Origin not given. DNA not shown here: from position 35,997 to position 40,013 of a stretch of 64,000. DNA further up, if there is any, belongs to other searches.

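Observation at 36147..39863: Topoisomerase I with an expanded array of 12 tandem C4 zinc ribbons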

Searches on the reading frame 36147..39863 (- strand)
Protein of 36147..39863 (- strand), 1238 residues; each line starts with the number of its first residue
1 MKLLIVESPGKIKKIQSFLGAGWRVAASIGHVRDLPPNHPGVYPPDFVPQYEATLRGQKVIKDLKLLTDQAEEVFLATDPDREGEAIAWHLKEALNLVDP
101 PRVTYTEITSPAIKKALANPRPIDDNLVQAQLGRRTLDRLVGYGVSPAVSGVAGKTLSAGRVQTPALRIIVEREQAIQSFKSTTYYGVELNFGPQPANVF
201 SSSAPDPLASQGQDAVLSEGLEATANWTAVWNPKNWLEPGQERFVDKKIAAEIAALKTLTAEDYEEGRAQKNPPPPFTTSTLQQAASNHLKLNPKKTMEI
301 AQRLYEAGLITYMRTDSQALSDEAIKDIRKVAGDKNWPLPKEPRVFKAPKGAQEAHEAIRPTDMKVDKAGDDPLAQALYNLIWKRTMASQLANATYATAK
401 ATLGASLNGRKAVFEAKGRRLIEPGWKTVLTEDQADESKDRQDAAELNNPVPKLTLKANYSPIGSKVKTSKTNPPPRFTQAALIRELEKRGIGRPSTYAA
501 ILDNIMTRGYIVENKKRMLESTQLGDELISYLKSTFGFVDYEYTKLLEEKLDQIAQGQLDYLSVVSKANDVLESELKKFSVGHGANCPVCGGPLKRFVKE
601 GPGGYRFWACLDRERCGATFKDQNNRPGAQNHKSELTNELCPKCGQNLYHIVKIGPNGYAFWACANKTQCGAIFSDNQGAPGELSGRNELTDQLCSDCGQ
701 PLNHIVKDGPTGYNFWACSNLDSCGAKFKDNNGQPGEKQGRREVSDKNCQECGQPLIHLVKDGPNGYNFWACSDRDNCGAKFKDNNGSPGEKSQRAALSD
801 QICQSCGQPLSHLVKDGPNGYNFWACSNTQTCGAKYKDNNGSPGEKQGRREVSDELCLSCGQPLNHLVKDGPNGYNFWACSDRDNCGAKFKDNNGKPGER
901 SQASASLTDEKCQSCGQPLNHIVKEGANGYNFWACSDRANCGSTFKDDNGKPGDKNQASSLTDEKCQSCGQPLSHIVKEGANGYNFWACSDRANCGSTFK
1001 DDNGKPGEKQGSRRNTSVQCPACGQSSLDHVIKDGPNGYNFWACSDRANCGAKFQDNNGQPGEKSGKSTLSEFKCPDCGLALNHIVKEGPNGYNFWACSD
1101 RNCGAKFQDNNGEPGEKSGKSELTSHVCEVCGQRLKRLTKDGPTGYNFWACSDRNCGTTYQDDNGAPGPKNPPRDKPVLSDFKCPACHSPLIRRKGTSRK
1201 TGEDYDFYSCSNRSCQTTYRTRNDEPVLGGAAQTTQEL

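Call 3: search_protein_families(library=pfam, proteins=[window:36147-39863:-], max_evalue=0.01)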
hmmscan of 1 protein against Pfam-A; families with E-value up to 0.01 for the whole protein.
window:36147-39863:- (1238 aa): 10 families
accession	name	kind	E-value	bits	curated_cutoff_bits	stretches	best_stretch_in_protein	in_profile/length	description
PF01131.25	Topoisom_bac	-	6.5e-108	361.8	35.1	1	123-565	2-410/411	DNA topoisomerase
PF01396.24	Zn_ribbon_Top1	-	7.2e-18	64.5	32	1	1183-1221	3-36/39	Topoisomerase DNA binding C4 zinc finger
PF01751.28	Toprim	-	6.9e-17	61.8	23.1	1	3-107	2-95/96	Toprim domain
PF13408.12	Zn_ribbon_recom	-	4.3e-13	49.9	25.3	0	641-671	8-36/58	Recombinase zinc beta ribbon domain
PF06677.18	Auto_anti-p27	-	3.6e-06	27.4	24.1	0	1181-1195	15-29/40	Sjogren's syndrome/scleroderma autoantigen 1 (Autoantigen p27)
PF03966.22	Trm112p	-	0.00054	20.3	22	0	587-626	10-18/40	Trm112p-like protein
PF09723.15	Zn_ribbon_8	-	0.0012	19.3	34.4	0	994-1029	10-38/41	Zinc ribbon domain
PF14803.11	Zn_ribbon_Nudix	-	0.0023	18.3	25.6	0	803-817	3-17/34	Nudix N-terminal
PF17981.7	ADD_ATRX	-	0.0036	17.5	25.7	0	1011-1033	5-26/56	Cysteine Rich ADD domain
PF03119.21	DNA_ligase_ZBD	-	0.0099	16.2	25.8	1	1183-1216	1-26/27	NAD-dependent DNA ligase C4 zinc finger domain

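Call 4: search_protein_families(library=ncbifam, proteins=[window:36147-39863:-], max_evalue=0.01)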
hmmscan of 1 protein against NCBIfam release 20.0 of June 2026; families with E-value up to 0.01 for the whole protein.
window:36147-39863:- (1238 aa): 15 families
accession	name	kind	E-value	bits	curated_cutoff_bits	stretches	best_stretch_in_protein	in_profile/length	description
TIGR01051.1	topA_bact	equivalog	1.9e-154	516.1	456.4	1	3-671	1-626/632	type I DNA topoisomerase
NF006451.0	PRK08780.1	equivalog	6.4e-122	408.5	1265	1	2-567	4-564/824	DNA topoisomerase I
NF004966.0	PRK06319.1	equivalog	4.3e-111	372.5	868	1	3-725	5-726/862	DNA topoisomerase I/SWI domain fusion protein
TIGR01054.1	rgy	equivalog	1.8e-81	274.2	471.7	2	257-567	864-1164/1172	reverse gyrase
NF005829.0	PRK07726.1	subfamily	3.8e-70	237.3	597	1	60-633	82-655/669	DNA topoisomerase 3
TIGR01057.1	topA_arch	equivalog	3.1e-62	210.7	458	2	245-579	243-568/618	DNA topoisomerase I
NF004438.0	PRK05776.1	equivalog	1.2e-61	208.8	793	2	247-580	255-583/677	DNA topoisomerase I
TIGR01056.1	topB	subfamily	1.5e-59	202.2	515.75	1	65-576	90-597/706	DNA topoisomerase III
NF005555.0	PRK07220.1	equivalog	5.4e-46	157.3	635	2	241-575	240-564/740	DNA topoisomerase I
NF011532.0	PRK14973.1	equivalog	2.2e-39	134.9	930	2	242-574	240-562/936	DNA topoisomerase I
NF006032.0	PRK08173.1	equivalog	1.7e-32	112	1058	1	70-560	96-589/863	DNA topoisomerase III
NF011313.0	PRK14724.1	equivalog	5.8e-24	83.9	1088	1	70-592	100-652/988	DNA topoisomerase III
NF033497.1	rubre_like_arch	subfamily_domain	8.7e-05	22.2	32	0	583-595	15-27/34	rubrerythrin-like domain-containing protein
NF011481.0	PRK14890.1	equivalog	0.0011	19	61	1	1180-1210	26-56/61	putative Zn-ribbon RNA-binding protein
TIGR02605.1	CxxC_CxxC_SSSS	subfamily_domain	0.008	16.2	31.3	0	1015-1033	24-42/52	FmdB family zinc ribbon protein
